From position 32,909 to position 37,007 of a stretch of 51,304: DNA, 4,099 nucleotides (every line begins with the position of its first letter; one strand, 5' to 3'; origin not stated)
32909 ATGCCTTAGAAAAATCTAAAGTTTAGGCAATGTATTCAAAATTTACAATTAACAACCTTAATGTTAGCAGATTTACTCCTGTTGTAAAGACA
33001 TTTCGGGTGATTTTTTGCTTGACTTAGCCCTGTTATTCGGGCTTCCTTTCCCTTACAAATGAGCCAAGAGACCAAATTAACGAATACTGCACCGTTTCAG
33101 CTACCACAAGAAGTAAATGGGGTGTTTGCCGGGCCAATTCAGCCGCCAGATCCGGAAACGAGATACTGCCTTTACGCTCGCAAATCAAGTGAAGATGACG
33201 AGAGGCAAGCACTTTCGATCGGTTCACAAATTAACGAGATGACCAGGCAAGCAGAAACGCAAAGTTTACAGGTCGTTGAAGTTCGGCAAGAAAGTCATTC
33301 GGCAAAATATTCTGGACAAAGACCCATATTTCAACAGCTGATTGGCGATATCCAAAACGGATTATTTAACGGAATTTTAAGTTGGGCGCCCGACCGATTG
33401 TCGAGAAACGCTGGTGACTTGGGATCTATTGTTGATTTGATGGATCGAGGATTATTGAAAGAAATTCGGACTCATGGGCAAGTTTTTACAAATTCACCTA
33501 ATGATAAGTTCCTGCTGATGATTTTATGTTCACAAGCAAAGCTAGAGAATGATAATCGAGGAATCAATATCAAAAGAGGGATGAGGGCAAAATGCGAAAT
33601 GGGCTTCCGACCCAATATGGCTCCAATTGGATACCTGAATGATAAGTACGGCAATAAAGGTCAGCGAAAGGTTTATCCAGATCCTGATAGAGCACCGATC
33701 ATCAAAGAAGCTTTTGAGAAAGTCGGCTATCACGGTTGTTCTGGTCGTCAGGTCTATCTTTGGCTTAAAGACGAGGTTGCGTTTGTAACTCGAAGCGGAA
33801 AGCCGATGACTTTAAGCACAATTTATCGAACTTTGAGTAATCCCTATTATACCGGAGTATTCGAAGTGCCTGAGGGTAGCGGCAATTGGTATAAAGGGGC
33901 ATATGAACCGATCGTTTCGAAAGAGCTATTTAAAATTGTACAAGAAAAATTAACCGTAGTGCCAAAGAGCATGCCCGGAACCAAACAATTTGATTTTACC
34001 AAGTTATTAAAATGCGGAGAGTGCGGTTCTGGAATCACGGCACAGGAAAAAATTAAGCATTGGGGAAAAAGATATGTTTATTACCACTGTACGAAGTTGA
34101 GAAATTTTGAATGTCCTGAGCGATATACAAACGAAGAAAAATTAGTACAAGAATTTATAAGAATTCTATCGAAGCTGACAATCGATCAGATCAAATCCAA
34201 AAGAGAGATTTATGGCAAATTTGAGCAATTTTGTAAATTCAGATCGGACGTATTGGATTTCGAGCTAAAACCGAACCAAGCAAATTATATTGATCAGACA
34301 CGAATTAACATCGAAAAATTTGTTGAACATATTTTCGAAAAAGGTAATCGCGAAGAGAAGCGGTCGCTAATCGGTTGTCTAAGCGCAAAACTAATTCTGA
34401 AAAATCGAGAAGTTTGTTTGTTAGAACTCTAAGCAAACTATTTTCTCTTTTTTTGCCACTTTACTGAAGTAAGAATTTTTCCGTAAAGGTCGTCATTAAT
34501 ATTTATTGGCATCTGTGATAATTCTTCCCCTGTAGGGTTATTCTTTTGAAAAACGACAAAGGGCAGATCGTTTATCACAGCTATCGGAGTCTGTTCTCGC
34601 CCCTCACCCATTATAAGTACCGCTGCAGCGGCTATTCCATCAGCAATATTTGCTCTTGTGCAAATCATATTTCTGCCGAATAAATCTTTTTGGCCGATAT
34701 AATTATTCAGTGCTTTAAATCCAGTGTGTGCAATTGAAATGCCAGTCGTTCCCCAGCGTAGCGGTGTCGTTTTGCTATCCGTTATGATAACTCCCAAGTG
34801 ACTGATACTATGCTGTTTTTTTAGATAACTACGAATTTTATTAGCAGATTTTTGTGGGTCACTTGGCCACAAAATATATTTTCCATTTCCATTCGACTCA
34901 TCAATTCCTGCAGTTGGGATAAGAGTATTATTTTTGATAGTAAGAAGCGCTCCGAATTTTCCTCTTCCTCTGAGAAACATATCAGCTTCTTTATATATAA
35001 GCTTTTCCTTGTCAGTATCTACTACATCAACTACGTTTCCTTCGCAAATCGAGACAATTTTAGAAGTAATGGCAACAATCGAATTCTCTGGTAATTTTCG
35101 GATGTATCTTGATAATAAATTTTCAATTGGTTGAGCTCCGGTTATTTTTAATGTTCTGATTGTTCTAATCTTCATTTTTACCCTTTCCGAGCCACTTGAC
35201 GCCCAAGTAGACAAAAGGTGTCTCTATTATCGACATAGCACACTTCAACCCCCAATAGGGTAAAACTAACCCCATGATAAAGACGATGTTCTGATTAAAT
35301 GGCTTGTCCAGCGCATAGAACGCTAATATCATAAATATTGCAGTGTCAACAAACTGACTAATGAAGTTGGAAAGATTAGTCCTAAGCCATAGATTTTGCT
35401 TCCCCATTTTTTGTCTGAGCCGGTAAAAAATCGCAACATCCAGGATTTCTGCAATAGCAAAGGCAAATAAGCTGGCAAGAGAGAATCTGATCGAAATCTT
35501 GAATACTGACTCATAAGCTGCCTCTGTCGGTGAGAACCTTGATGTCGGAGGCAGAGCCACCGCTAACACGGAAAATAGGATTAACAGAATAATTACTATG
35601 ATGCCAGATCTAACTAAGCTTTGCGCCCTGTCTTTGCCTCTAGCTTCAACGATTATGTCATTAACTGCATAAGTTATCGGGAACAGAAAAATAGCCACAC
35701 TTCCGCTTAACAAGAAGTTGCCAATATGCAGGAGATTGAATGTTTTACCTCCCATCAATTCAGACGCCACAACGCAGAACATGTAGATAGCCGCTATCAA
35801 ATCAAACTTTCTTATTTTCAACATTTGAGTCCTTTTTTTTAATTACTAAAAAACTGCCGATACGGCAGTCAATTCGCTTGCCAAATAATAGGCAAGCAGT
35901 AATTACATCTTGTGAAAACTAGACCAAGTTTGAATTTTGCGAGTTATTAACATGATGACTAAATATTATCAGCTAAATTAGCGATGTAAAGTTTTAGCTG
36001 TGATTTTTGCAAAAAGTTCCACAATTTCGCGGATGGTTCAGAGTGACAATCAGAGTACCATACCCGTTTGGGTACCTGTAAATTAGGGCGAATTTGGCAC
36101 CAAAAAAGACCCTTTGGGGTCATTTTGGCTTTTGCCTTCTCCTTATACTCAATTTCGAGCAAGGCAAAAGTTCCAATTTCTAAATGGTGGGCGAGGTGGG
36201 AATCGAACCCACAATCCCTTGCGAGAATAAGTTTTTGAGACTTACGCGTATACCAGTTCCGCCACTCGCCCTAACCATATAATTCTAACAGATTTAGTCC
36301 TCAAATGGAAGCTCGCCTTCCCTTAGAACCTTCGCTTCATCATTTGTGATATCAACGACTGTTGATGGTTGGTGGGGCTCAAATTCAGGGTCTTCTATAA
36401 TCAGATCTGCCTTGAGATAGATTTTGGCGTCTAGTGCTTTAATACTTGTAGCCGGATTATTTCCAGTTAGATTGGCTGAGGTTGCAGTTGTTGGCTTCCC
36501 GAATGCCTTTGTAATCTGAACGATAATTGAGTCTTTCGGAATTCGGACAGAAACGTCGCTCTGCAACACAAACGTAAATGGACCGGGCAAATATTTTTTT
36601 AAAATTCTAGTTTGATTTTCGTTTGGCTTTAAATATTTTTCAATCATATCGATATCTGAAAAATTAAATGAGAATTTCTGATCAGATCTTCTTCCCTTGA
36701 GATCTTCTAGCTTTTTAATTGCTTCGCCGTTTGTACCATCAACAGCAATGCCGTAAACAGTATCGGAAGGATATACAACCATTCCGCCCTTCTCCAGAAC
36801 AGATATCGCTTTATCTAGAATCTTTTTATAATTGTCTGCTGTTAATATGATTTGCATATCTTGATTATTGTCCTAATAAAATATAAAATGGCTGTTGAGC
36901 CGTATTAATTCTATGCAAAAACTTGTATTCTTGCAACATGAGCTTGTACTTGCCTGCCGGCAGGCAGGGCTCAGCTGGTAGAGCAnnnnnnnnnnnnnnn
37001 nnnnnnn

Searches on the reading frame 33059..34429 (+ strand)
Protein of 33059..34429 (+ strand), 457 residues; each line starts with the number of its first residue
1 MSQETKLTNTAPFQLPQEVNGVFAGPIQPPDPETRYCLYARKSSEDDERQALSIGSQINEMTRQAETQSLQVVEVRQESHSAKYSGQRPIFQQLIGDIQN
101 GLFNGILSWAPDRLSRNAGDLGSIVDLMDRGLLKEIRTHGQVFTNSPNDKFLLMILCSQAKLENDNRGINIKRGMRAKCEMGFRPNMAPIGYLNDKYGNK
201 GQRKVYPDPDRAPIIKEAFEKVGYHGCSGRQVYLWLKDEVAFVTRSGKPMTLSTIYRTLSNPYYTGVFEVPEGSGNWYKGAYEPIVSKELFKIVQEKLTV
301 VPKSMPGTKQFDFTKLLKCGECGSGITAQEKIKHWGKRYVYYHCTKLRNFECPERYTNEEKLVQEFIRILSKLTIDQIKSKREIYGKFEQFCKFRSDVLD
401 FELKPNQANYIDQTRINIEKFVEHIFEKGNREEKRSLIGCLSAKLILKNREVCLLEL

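Call 13: search_protein_families(library=pfam, proteins=[window:33059-34429:+], max_evalue=0.01)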
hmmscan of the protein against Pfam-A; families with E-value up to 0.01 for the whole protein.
window:33059-34429:+ (457 aa): 3 families
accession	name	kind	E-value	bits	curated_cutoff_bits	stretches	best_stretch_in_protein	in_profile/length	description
PF00239.26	Resolvase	-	2e-18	67.3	23.3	1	38-182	3-143/145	Resolvase, N terminal domain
PF07508.19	Recombinase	-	3.9e-12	46.7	21.1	1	209-298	1-99/102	Recombinase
PF13408.12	Zn_ribbon_recom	-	4e-09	37.2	25.3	1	313-367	2-54/58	Recombinase zinc beta ribbon domain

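Call 14: search_protein_families(library=phrogs, proteins=[window:33059-34429:+], max_evalue=0.001)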
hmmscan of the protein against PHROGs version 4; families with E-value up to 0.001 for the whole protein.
window:33059-34429:+ (457 aa): 2 families
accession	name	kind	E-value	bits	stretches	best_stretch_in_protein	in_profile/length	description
phrog_95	-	integration and excision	4e-59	201.8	1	30-405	84-450/651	integrase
phrog_125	-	DNA, RNA and nucleotide metabolism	2.9e-16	60.8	1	32-261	18-202/254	DNA invertase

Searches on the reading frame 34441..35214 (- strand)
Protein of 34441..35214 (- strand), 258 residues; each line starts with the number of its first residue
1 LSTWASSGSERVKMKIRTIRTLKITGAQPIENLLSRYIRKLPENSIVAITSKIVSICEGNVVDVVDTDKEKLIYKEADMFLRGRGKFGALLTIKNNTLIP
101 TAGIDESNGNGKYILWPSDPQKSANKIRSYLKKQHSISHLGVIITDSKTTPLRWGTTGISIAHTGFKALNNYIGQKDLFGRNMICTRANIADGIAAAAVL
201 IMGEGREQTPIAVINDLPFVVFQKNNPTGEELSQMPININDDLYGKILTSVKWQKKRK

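Call 13: search_protein_families(library=pfam, proteins=[window:34441-35214:-], max_evalue=0.01)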
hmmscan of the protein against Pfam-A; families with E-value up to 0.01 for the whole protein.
window:34441-35214:- (258 aa): 1 family
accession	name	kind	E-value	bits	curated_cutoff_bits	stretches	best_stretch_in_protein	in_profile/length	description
PF01996.21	F420_ligase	-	1.1e-38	133.4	25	1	40-215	27-217/218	F420-0:Gamma-glutamyl ligase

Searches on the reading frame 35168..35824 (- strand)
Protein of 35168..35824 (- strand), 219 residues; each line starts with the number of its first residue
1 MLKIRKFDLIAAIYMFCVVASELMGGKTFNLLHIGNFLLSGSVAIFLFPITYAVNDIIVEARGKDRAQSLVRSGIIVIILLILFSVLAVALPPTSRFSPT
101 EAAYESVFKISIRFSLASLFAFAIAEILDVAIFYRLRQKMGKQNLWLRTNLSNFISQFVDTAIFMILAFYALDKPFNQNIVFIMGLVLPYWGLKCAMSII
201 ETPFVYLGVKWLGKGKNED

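Call 100: search_protein_families(library=pfam, proteins=[window:35168-35824:-], max_evalue=0.001)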
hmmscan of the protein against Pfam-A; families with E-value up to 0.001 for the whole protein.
window:35168-35824:- (219 aa): 2 families
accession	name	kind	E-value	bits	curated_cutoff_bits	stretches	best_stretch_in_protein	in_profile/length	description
PF02592.20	Vut_1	-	8.9e-39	133.7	27.2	1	43-207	2-151/152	Putative vitamin uptake transporter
PF06687.17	SUR7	-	0.00063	19.9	29.6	1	68-160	103-191/201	SUR7/PalI family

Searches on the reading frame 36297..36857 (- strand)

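Call 100: search_protein_families(library=pfam, proteins=[window:36297-36857:-], max_evalue=0.001)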
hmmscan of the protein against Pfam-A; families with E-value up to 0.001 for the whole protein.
window:36297-36857:- (187 aa): 1 family
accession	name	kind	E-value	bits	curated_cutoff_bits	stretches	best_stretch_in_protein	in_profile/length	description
PF01300.24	Sua5_yciO_yrdC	-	7e-40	136.8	25.1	1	20-181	2-178/178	Telomere recombination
